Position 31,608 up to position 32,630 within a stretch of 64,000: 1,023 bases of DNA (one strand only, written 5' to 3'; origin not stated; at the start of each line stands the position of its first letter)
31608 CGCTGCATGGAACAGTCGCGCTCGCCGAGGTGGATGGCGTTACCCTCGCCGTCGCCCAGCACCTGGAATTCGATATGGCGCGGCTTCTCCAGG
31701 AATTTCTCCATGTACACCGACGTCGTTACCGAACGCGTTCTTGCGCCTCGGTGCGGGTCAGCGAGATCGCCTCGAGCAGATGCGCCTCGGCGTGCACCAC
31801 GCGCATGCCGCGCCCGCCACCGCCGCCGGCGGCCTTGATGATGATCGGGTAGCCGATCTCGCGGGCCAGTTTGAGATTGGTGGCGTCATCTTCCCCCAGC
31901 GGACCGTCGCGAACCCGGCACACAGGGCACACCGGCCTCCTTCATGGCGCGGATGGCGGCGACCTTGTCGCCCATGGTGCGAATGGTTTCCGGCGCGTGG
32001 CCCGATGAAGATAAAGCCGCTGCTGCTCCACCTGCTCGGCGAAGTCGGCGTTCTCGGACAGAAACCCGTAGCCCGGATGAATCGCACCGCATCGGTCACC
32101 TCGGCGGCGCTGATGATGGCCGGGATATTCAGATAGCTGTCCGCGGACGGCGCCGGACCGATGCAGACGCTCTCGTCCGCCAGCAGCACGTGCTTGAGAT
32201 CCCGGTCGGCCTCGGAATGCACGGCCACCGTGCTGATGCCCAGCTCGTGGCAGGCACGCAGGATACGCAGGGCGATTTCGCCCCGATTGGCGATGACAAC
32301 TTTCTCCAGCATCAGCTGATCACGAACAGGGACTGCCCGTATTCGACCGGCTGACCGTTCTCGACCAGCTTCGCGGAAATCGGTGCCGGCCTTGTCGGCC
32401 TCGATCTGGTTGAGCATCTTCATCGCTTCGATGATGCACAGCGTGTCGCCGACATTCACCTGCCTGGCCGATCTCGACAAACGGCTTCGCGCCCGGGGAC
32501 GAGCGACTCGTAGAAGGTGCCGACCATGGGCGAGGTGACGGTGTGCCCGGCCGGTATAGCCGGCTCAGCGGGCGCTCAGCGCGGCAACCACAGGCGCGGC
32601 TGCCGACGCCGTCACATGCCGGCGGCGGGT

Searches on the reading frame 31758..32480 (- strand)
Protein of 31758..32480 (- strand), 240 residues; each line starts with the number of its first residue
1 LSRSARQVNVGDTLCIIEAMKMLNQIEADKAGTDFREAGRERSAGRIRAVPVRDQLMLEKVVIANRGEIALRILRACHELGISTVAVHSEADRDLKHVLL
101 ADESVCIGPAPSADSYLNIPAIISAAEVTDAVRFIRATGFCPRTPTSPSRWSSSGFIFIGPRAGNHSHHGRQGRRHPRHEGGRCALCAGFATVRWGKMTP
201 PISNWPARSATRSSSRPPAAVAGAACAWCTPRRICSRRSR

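Call 26: search_protein_families(library=pfam, proteins=[window:31758-32480:-])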
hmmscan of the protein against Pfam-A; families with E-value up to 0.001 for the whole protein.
window:31758-32480:- (240 aa): 2 families
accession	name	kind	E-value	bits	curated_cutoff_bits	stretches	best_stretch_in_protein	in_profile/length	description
PF00289.28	Biotin_carb_N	-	2.7e-29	102.3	25.5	1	57-163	1-107/110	Biotin carboxylase, N-terminal domain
PF00364.28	Biotin_lipoyl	-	1.1e-06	28.9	22.1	1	7-33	26-52/73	Biotin-requiring enzyme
